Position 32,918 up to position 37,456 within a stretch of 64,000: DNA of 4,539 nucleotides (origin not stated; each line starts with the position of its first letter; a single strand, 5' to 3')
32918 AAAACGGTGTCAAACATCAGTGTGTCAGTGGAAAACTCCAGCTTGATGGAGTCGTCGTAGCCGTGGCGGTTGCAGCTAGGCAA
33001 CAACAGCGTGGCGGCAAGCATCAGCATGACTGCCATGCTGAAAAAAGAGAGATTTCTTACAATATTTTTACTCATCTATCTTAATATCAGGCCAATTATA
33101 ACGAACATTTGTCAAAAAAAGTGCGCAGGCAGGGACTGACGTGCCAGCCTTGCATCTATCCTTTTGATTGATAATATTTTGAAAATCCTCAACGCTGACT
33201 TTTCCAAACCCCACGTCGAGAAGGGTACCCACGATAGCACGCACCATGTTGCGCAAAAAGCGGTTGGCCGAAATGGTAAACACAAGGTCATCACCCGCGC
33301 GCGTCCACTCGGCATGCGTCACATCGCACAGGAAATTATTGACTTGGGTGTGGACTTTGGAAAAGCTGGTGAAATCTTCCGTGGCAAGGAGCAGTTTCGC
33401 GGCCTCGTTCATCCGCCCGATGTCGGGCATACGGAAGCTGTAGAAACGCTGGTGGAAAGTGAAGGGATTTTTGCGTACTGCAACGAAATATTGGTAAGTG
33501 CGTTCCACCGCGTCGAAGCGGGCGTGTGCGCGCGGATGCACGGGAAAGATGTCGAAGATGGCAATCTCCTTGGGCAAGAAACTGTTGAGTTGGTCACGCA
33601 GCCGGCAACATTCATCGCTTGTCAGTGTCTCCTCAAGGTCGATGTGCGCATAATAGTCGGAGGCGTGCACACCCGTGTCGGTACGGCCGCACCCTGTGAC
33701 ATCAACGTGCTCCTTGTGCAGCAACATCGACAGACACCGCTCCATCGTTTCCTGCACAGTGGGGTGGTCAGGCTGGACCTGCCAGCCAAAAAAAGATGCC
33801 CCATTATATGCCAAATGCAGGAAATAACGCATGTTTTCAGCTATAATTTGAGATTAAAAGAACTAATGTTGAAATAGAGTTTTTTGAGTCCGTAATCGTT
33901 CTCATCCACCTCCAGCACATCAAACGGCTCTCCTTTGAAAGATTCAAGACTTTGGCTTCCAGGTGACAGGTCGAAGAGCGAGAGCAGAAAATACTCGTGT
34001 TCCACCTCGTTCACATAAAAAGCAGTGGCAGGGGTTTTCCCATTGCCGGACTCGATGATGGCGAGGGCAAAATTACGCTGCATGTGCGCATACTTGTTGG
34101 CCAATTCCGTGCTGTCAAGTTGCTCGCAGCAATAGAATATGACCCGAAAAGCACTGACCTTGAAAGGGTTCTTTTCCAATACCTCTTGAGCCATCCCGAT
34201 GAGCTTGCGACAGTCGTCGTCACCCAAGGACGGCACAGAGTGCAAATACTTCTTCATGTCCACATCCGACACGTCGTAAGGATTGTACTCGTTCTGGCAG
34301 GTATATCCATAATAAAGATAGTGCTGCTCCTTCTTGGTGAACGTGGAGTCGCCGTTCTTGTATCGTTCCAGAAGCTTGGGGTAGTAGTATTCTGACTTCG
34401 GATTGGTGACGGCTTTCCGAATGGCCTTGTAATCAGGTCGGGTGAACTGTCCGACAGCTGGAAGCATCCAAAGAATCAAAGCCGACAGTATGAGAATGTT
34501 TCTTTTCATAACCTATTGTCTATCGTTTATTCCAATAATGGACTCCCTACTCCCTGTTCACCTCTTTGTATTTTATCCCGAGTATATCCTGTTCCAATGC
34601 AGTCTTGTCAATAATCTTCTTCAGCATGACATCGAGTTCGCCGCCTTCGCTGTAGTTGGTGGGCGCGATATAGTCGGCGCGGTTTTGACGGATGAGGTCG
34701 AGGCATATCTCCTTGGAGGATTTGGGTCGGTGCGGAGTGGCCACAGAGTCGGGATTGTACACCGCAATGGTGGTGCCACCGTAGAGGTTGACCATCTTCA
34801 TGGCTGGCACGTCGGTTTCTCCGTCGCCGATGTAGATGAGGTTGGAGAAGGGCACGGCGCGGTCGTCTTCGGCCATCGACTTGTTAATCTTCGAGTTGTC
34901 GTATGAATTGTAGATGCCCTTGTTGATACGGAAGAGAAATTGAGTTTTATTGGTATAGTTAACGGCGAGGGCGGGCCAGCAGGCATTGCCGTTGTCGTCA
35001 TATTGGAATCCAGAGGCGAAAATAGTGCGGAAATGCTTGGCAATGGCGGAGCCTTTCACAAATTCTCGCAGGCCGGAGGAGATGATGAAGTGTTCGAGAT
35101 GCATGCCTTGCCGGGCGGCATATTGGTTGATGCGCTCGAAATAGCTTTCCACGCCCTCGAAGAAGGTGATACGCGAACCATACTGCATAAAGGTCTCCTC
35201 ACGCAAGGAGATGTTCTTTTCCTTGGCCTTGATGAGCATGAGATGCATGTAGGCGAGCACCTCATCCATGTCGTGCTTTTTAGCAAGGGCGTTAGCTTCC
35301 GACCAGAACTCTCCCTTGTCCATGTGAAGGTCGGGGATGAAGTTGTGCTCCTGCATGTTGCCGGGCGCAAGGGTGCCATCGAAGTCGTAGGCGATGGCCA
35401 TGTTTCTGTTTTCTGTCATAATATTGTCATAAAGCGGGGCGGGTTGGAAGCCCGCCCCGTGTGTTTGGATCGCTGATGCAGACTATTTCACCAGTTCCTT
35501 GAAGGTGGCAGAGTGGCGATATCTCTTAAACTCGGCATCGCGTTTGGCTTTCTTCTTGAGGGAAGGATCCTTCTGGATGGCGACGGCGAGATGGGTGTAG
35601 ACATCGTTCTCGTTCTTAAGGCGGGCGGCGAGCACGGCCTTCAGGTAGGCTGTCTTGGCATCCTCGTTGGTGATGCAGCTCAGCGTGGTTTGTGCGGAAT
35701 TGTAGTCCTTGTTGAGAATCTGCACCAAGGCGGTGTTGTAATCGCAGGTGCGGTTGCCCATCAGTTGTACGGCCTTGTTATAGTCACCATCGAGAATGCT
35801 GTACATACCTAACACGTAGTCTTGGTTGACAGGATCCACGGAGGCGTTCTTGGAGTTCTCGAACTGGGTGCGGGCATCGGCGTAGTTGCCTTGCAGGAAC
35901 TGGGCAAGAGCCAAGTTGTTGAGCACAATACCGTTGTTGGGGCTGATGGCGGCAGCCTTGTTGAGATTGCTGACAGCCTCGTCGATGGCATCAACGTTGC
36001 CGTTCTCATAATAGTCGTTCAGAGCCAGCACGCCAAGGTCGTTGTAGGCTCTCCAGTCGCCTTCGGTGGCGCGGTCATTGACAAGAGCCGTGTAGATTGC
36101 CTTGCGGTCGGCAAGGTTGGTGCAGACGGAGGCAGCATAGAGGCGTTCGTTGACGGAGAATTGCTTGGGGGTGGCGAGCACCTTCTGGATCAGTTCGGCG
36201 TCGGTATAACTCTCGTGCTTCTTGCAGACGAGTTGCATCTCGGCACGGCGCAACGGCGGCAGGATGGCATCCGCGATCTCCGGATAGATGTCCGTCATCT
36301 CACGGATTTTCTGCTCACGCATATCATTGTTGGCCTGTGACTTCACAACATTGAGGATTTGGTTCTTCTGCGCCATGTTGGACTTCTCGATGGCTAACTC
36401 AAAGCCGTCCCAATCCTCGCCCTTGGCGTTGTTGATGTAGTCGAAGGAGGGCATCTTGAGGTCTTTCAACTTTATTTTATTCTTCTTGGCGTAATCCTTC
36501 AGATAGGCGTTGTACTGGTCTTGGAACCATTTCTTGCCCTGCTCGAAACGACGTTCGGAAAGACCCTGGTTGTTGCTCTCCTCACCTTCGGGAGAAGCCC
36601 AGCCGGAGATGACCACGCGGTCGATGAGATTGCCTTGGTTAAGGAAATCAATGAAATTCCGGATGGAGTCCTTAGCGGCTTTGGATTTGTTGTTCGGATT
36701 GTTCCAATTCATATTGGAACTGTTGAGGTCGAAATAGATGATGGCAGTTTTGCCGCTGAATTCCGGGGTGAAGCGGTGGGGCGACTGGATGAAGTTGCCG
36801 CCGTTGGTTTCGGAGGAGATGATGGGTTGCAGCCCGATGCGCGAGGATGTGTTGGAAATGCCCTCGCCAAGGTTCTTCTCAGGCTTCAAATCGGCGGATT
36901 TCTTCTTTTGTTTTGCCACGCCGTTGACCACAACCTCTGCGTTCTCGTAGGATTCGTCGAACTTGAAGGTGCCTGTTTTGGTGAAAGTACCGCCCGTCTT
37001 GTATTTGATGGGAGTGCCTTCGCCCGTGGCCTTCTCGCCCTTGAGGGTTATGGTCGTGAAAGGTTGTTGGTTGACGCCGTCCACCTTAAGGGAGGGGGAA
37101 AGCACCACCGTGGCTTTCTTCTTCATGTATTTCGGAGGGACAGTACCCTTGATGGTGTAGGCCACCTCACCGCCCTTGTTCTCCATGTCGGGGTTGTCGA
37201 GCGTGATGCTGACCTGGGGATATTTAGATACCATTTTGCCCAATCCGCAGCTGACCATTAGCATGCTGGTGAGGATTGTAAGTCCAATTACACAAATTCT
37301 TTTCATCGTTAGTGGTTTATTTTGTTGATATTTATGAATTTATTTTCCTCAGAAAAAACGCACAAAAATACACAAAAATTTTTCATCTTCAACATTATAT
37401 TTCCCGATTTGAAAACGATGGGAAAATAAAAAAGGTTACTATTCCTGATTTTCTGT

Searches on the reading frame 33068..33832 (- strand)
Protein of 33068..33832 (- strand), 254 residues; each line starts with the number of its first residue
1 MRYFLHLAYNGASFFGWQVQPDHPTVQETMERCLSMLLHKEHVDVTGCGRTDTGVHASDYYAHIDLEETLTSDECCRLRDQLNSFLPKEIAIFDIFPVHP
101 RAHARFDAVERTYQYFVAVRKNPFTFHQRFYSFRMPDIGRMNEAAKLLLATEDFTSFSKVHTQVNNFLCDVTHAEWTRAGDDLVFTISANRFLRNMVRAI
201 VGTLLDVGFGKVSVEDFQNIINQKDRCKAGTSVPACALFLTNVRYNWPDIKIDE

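Call 8: search_protein_families(library=pfam, proteins=[window:33068-33832:-])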
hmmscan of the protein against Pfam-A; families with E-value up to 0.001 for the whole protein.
window:33068-33832:- (254 aa): 1 family
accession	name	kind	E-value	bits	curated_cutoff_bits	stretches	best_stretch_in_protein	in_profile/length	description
PF01416.25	PseudoU_synth_1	-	1.4e-34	119.3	23.3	2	144-246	1-108/108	tRNA pseudouridine synthase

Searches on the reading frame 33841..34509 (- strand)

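Call 8: search_protein_families(library=pfam, proteins=[window:33841-34509:-])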
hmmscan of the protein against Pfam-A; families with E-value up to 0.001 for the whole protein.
window:33841-34509:- (222 aa): 1 family
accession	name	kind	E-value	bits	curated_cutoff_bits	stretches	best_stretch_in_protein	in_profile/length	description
PF16266.10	DUF4919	-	1.4e-42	146.2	29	1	30-214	1-186/186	Domain of unknown function (DUF4919)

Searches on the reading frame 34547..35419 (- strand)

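Call 8: search_protein_families(library=pfam, proteins=[window:34547-35419:-])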
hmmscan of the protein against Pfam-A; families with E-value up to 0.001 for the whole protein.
window:34547-35419:- (290 aa): 2 families
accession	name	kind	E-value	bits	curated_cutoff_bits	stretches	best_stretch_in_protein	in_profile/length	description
PF12710.13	HAD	-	2.2e-10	41.7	27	1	10-208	2-189/189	haloacid dehalogenase-like hydrolase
PF06888.18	Put_Phosphatase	-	0.00066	19.6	27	0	9-209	3-187/234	Putative Phosphatase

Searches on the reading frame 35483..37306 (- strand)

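Call 8: search_protein_families(library=pfam, proteins=[window:35483-37306:-])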
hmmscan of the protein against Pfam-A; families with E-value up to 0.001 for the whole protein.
window:35483-37306:- (607 aa): 5 families
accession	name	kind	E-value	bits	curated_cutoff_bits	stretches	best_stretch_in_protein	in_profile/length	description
PF14559.12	TPR_19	-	3e-07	31.1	25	1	441-482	7-48/68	Tetratricopeptide repeat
PF07719.23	TPR_2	-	5.5e-05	23.4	27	0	461-484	3-26/34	Tetratricopeptide repeat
PF12895.13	ANAPC3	-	0.00035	21.2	27.2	0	442-517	6-80/82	Anaphase-promoting complex, cyclosome, subunit 3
PF13414.12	TPR_11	-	0.00041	20.4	26.8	1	432-473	4-42/42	TPR repeat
PF13431.12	TPR_17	-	0.00044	20.7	24.4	0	449-479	3-33/34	Tetratricopeptide repeat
